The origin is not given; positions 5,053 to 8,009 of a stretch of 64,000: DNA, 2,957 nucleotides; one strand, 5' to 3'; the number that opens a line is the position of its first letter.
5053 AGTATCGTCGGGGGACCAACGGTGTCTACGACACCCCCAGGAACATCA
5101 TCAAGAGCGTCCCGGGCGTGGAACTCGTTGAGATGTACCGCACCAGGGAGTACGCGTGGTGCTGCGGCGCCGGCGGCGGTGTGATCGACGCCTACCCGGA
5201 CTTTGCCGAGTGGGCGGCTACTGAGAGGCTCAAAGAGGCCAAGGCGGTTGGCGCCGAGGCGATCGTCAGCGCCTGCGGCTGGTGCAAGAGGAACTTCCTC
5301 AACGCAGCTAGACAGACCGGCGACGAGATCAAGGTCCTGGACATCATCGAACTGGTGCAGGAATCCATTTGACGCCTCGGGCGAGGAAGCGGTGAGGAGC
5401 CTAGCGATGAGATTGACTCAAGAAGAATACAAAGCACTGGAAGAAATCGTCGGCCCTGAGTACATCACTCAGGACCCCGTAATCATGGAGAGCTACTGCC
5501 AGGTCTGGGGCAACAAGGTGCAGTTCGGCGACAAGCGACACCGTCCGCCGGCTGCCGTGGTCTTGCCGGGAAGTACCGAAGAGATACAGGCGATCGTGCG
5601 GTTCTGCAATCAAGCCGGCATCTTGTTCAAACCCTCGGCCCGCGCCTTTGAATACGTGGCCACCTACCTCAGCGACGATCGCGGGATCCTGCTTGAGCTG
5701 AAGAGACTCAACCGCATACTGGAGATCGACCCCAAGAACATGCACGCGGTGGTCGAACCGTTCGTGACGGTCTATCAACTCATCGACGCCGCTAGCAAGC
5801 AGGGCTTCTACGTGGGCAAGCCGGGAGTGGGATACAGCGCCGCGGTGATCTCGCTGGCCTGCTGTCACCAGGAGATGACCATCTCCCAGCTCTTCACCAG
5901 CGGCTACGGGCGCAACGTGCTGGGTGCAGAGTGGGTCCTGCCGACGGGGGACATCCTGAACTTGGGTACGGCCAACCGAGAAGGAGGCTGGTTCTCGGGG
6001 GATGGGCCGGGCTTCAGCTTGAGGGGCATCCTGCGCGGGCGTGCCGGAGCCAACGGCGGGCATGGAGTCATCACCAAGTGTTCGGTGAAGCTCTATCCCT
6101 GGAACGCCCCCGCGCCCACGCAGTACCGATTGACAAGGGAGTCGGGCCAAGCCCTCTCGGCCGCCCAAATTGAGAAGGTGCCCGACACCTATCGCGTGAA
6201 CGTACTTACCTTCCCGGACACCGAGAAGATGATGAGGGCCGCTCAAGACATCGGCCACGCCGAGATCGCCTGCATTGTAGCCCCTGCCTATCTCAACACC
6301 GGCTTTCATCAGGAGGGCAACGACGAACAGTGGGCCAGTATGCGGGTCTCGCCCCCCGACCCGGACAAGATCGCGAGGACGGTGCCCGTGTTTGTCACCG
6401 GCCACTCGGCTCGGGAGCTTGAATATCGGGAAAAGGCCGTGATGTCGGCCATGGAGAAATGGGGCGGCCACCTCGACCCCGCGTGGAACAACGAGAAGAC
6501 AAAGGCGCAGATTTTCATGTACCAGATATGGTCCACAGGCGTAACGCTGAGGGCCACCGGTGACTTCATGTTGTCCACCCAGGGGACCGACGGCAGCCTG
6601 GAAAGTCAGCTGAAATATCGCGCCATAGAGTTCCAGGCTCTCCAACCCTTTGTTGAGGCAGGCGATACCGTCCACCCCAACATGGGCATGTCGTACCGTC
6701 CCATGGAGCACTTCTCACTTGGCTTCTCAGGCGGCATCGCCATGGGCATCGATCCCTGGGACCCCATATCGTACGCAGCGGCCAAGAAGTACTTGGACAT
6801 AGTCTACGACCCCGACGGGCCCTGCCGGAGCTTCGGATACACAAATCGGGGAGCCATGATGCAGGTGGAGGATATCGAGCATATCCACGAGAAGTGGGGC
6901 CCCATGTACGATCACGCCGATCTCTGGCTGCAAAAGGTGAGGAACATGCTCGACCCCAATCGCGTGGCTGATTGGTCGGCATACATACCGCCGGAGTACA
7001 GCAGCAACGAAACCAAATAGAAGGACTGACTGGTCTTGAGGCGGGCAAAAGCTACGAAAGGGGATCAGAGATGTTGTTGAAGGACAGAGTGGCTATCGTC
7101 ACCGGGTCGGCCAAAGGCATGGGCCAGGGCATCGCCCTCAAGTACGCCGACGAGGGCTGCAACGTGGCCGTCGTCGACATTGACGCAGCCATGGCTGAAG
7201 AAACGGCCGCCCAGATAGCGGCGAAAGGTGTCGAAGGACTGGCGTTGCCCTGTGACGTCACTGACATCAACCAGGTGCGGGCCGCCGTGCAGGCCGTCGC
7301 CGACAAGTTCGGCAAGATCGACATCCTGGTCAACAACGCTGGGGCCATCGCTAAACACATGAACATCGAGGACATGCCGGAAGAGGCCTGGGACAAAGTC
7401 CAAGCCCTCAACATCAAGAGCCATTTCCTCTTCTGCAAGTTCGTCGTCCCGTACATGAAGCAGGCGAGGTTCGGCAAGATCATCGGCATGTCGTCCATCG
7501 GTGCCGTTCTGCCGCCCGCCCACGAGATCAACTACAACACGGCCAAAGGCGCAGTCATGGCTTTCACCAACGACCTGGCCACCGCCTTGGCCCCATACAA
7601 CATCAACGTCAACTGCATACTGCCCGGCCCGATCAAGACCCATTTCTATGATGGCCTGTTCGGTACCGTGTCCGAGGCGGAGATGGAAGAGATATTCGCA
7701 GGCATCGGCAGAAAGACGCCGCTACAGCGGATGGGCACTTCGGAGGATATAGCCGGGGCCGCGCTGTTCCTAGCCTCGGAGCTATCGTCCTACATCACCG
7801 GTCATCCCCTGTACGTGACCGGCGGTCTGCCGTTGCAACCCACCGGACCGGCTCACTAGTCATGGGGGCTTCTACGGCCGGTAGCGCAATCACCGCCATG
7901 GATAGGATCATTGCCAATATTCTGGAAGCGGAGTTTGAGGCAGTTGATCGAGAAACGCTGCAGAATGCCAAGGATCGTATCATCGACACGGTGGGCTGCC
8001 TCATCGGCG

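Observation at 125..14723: ETF-linked 2-hydroxyacid oxidase module with a membrane HdrD-like reductase, PrpD-family enzyme and TRAP importer, a possible uncharacterised organic-acid catabolic system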

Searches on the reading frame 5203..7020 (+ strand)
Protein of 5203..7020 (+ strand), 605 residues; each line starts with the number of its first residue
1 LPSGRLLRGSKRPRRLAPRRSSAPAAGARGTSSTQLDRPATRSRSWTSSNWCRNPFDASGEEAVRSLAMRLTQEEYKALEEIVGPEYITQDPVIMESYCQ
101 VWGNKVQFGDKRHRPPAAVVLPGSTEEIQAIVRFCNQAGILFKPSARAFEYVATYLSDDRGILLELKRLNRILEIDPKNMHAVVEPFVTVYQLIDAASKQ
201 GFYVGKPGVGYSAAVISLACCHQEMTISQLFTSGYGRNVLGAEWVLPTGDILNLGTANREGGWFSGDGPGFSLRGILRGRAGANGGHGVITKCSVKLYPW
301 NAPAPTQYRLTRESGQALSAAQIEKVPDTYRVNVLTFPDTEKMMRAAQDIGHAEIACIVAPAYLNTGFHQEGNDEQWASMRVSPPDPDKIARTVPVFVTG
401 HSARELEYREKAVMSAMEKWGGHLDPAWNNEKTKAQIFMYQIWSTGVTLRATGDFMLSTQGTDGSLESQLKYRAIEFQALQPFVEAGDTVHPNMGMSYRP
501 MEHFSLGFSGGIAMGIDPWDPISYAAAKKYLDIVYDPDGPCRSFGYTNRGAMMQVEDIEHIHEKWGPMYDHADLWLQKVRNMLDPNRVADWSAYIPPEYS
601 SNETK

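Call 3: search_protein_families(library=pfam, proteins=[window:5203-7020:+])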
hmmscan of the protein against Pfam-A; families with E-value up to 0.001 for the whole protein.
window:5203-7020:+ (605 aa): 1 family
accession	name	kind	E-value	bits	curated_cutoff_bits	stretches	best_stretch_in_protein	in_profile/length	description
PF01565.28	FAD_binding_4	-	1.1e-19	71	26.4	1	116-254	1-138/139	FAD binding domain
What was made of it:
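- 5407..7020 (+): D2, the second, divergent VAO-fold flavoprotein subunit (537 aa). Pfam FAD_binding_4 only (call 3).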

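Call 4: search_protein_families(library=ncbifam, proteins=[window:5203-7020:+])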
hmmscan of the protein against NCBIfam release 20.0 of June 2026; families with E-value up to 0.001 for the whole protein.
window:5203-7020:+ (605 aa): 4 families
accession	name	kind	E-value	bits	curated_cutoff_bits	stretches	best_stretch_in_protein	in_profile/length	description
TIGR00387.1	glcD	equivalog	2.9e-15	56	567.9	1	119-299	1-172/413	glycolate oxidase subunit GlcD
NF008408.0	PRK11230.1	equivalog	2.9e-11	42.5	897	1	116-300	56-230/499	glycolate oxidase subunit GlcD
TIGR01677.1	pln_FAD_oxido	subfamily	1.3e-05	23.9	383.1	1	99-205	17-127/560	FAD-dependent oxidoreductase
NF053785.1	DcplphribOxDprE1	equivalog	1.7e-05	24.3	500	1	117-276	16-172/449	decaprenylphosphoryl-beta-D-ribose oxidase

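Call 10: search_solved_structures(query=window:5407-7020:+, max_evalue=0.01)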
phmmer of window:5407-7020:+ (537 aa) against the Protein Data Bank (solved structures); distinct sequences matched with E-value up to 0.01: 39.
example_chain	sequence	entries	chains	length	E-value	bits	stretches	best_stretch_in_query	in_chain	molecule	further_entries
8s7w_A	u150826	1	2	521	1.6e-15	60.1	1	40-240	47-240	Oxidoreductase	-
8s7q_A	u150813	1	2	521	2.2e-15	59.6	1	40-240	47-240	Oxidoreductase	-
8s7n_A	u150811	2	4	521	4.1e-15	58.7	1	40-240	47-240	Oxidoreductase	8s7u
8s7r_A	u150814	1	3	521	5.7e-15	58.3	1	40-240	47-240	Oxidoreductase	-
8s7p_A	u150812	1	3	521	1e-14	57.4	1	40-240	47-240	Oxidoreductase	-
8s7s_A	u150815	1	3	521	1.3e-14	57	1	40-240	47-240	Oxidoreductase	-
8s7t_A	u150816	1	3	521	1.4e-14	56.9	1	40-240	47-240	Oxidoreductase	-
8jdb_A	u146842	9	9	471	9.2e-12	47.7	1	4-301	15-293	Probable D-lactate dehydrogenase, mitochondrial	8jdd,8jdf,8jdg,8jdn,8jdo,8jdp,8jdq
8jdc_A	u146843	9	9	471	9.7e-12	47.6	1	4-301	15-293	Probable D-lactate dehydrogenase, mitochondrial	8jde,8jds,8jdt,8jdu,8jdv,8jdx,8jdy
1wve_A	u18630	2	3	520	1e-10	44.2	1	20-192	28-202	4-cresol dehydrogenase [hydroxylating] flavoprotein subunit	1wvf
1dii_A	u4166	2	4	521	1e-10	44.2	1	20-192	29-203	P-CRESOL METHYLHYDROXYLASE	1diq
9h40_A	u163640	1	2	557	2.4e-10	43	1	6-225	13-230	p-cresol methylhydroxylase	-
7pbg_A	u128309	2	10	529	3.6e-10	42.4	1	11-193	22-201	FAD-binding oxidoreductase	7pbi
3pm9_A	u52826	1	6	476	3.8e-10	42.3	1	11-240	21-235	Putative oxidoreductase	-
5fxd_A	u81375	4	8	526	2e-09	40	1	39-244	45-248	PROBABLE VANILLYL-ALCOHOL OXIDASE | EUGENOL OXIDASE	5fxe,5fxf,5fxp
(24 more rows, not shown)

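Call 32: find_homologous_proteins(query=window:5407-7020:+, max_evalue=1e-10)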
Query window:5407-7020:+ (537 aa): 417 proteins with E <= 1e-10 among 8000 candidates; the best 120 are listed.
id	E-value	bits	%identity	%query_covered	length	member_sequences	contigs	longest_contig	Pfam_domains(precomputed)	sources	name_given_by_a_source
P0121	0.0e+0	1126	87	100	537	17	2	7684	PF01565.29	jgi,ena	-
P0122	0.0e+0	1111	86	100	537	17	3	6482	PF01565.29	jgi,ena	-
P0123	0.0e+0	1020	80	99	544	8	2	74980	PF01565.29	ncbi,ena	-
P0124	4.2e-297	1004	77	100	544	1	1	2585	PF01565.29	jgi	jgi:glycolate oxidase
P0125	8.9e-294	993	78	99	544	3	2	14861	PF01565.29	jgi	jgi:glycolate oxidase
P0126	3.3e-293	992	77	99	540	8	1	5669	PF01565.29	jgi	jgi:glycolate oxidase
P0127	5.1e-293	991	76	99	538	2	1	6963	PF01565.29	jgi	jgi:glycolate oxidase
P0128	6.7e-293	991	77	99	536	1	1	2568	PF01565.29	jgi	-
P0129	9.9e-293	990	77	100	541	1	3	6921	PF01565.29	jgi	-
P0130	1.9e-292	989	76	100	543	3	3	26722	PF01565.29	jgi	jgi:glycolate oxidase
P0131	4.7e-292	988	77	100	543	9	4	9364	PF01565.29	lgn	-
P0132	5.3e-292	988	77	100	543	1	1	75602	PF01565.29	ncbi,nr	ncbi:MAG: FAD-binding oxidoreductase [Dehalococcoidales bacterium]|nr:FAD-binding oxidoreductase [De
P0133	9.3e-292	987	76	100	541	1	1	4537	PF01565.29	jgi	jgi:glycolate oxidase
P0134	1.4e-291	986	76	100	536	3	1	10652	PF01565.29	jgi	-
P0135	1.8e-291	986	77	100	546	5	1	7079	PF01565.29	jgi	jgi:glycolate oxidase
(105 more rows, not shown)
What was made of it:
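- The JGI pipeline names D2 homologues 'glycolate oxidase' (call 32), and the subunit composition is the same (call 3).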

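Call 47: predict_structure(alignment_id=A3)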
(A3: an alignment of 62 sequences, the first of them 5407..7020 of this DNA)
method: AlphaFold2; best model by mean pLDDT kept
length: 537 residues; sequences in the alignment: 62
mean_pLDDT: 72.8   pTM: 0.78
mean pLDDT of the five models: 72.8, 70.8, 70.8, 70.2, 57.7
residues with pLDDT >= 90: 93; 70-90: 243; 50-70: 129; < 50: 72
segments of 3 or more residues with pLDDT < 50: 35-39, 83-85, 154-160, 163-168, 195-204, 212-217, 381-387, 432-437, 482-490, 533-537
pLDDT, mean of each block of 10 residues (from residue 1): 87 96 82 50 66 94 91 75 55 86 90 85 85 77 67 50 51 79 71 46 47 51 81 81 86 88 94 88 81 78 75 75 87 91 95 94 90 69 48 62 75 76 57 47 62 75 73 62 47 58 70 71 61 48
secondary structure, 60 per line:
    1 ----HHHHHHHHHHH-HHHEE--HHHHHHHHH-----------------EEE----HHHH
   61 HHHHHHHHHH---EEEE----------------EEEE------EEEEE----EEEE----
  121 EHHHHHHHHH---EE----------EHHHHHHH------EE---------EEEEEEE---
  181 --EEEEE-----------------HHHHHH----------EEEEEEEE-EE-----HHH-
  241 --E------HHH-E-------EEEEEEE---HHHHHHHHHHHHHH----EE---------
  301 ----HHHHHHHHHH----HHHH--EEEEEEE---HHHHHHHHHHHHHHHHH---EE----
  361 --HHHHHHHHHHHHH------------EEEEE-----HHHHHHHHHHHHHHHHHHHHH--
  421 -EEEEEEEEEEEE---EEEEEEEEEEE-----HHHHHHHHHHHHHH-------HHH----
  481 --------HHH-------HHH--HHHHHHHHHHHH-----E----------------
elements in order: H5-15 H24-32 E50-52 H57-70 E74-77 E94-97 E104-108 E113-116 H122-130 H147-153 E171-177 E183-187 H205-210 E221-228 E262-268 H272-285 H305-314 H319-322 E325-331 H335-351 H363-375 E388-392 H398-418 E422-433 E437-447 H453-466 H504-515
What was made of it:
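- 5407..7020 (+): Model pLDDT 73 (call 47).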

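Call 51: fold_search(model_id=the predicted structure, library=pdb)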
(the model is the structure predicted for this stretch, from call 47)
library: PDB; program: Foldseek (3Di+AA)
matches with E <= 10: 751; with E <= 0.001: 315
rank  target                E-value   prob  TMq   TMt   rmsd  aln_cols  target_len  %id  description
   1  8jds                  5.0e-23  1.00  0.58  0.66   6.5       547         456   16  Crystal structure of mLDHD in complex with Pyruvate (released 2023-10-18)
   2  8jdv                  5.6e-23  1.00  0.58  0.67   6.8       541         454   18  Crystal structure of mLDHD in complex with 2-ketohexanoic acid (released 2023-10-18)
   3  8jdp                  5.9e-23  1.00  0.58  0.67   6.6       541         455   17  Crystal structure of H405A mLDHD in complex with D-2-hydroxyisovaleric acid (released 2023-10-18)
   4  8jdu                  7.0e-23  1.00  0.58  0.67   6.7       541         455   17  Crystal structure of mLDHD in complex with 2-ketovaleric acid (released 2023-10-18)
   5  8jdt                  8.3e-23  1.00  0.58  0.67   6.4       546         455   17  Crystal structure of mLDHD in complex with 2-ketobutanoic acid (released 2023-10-18)
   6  8jdb                  8.3e-23  1.00  0.58  0.67   6.8       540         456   18  Crystal structure of H405A mLDHD in complex with D-2-hydroxyoctanoic acid (released 2023-10-18)
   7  8jde                  1.0e-22  1.00  0.58  0.67   6.6       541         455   18  Crystal structure of mLDHD in complex with D-lactate (released 2023-10-18)
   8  8jdx                  1.1e-22  1.00  0.59  0.68   6.4       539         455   17  Crystal structure of mLDHD in complex with 2-ketoisovaleric acid (released 2023-10-18)
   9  8jdy                  1.7e-22  1.00  0.59  0.68   6.5       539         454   18  Crystal structure of mLDHD in complex with 2-ketoisocaproic acid (released 2023-10-18)
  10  8jdc                  4.3e-22  1.00  0.57  0.66   7.2       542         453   18  Crystal structure of mLDHD in apo form (released 2023-10-18)
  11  8s7s_A                7.9e-22  1.00  0.61  0.63   7.4       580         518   16  Vanillyl-alcohol dehydrogenase from Marinicaulis flavus: P151G mutant (released 2025-01-15)
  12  8s7n_A                8.4e-22  1.00  0.63  0.64   7.1       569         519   16  Vanillyl-alcohol dehydrogenase from Marinicaulis flavus: P151L mutant bound to eugenol (released 2025-01-15)
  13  9fge_A                2.2e-21  1.00  0.65  0.70   5.5       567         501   15  Vanillyl alcohol oxidase from Novosphingobium sp: T181D mutant in complex with vanillin (released 2025-01-15)
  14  9ffk_A                2.6e-21  1.00  0.65  0.69   5.6       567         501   16  Vanillyl alcohol oxidase from Novosphingobium sp in complex with vanillyl alcohol (released 2025-01-15)
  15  7pbg_A                2.7e-21  1.00  0.62  0.63   6.6       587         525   16  4-ethylphenol oxidase from Gulosibacter chungangensis: native structure (released 2021-09-29)
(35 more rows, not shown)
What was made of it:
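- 5407..7020 (+): Foldseek places it equidistant from D-lactate dehydrogenases and VAO-type enzymes at 14-18% identity (call 51).
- On VAO/PCMH 4-phenol oxidoreductases: D2 is equidistant from D-lactate dehydrogenases (call 51).
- D2's best Foldseek hits are D-lactate dehydrogenases (call 51).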

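Call 88: search_protein_representatives(protein=window:5407-7020:+)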
Query: 537 residues. Proteins with E-value up to 0.001 (for the whole library): 2882; up to 1e-10: 506; up to 1e-30: 135. The best 150 are listed.
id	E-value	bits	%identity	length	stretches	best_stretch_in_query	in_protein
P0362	3.4e-126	438.6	41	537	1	1-533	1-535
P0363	1.6e-120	419.9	94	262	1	85-280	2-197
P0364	9.4e-113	394.3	45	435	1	73-500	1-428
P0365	3.7e-111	389.0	41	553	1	1-532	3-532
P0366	1.2e-96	341.1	60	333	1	1-262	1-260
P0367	8.8e-74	265.6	58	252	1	299-532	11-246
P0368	6.5e-71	256.2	34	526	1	2-529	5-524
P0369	1.1e-70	255.4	36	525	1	1-530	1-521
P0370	3.7e-68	247.1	35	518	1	1-526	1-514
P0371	3.5e-67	243.8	33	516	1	1-527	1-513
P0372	1.1e-66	242.2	34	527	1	1-527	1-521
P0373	2.0e-66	241.3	54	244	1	101-313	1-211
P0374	6.7e-63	229.7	38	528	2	4-357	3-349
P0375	4.0e-62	227.1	33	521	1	1-530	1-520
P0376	4.2e-62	227.1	36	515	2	1-400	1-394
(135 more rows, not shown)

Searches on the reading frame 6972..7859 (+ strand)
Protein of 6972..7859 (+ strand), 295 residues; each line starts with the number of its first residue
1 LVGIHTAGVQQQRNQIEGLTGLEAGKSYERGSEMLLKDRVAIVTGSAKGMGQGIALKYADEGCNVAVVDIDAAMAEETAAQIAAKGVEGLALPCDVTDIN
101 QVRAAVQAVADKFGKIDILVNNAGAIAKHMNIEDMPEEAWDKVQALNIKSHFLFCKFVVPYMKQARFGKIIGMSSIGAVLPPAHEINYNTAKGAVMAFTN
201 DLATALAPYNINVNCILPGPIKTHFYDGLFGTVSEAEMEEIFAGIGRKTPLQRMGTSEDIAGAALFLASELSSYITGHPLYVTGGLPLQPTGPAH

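Call 3: search_protein_families(library=pfam, proteins=[window:6972-7859:+])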
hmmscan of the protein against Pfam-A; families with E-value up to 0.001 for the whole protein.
window:6972-7859:+ (295 aa): 3 families
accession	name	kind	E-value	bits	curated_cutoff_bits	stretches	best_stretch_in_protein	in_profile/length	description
PF13561.12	adh_short_C2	-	4.9e-64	216.6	27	1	45-286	1-235/236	Enoyl-(Acyl carrier protein) reductase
PF00106.31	adh_short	-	1.9e-53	181.3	26.6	1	39-225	1-186/195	short chain dehydrogenase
PF08659.16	KR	-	3.3e-11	43.9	22.6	1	42-201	4-162/180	KR domain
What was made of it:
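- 7071..7859 (+): Short-chain dehydrogenase/reductase (262 aa). Pfam adh_short_C2 5e-64 (call 3).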

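Call 4: search_protein_families(library=ncbifam, proteins=[window:6972-7859:+])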
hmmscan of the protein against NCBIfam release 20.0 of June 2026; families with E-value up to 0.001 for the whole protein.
window:6972-7859:+ (295 aa): 233 families (the best 25 are shown)
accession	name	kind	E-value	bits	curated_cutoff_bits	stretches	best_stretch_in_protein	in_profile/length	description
NF005559.1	PRK07231.1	subfamily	4.7e-71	239.2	215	1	36-286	2-247/249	glucose 1-dehydrogenase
NF004791.0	PRK06138.1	equivalog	9.3e-65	218.4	312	1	34-286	1-249/252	SDR family oxidoreductase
NF004198.0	PRK05653.1-3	equivalog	1.6e-64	217.7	296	1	34-286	3-246/248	3-oxoacyl-ACP reductase FabG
NF009466.0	PRK12826.1-2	subfamily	4.5e-62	209.7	222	1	38-286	3-244/248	3-oxoacyl-ACP reductase FabG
TIGR01830.1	3oxo_ACP_reduc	equivalog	2.4e-60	204.2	297.75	1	41-286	1-238/239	3-oxoacyl-[acyl-carrier-protein] reductase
NF006070.0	PRK08213.1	subfamily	3.1e-58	197.3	279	1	36-286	10-256/259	gluconate 5-dehydrogenase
NF004197.0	PRK05653.1-1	equivalog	6.4e-57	193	332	1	33-286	2-246/249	3-oxoacyl-ACP reductase FabG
NF009093.0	PRK12429.1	subfamily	1.1e-56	192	258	1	35-286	2-256/259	3-hydroxybutyrate dehydrogenase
NF009468.0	PRK12826.1-4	equivalog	1.6e-56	191.8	318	1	36-286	5-247/256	SDR family oxidoreductase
NF052558.1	MBtsdlDhBudC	equivalog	2.1e-54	184.8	270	1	37-287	2-242/250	meso-2,3-butanediol dehydrogenase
NF005214.0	PRK06701.1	subfamily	2.6e-53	181.2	413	1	30-286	41-289/293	SDR family oxidoreductase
NF006080.0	PRK08226.1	equivalog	7.2e-53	179.7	356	1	36-288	4-255/263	SDR family oxidoreductase UcpA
NF004818.0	PRK06172.1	equivalog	8.4e-53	179.3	336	1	34-286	3-250/253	SDR family oxidoreductase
NF005472.0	PRK07067.1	equivalog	1.2e-52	179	338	1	34-285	2-253/257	L-iditol 2-dehydrogenase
NF004202.0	PRK05653.2-2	equivalog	1.3e-52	178.9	333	1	35-287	4-248/259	3-oxoacyl-ACP reductase FabG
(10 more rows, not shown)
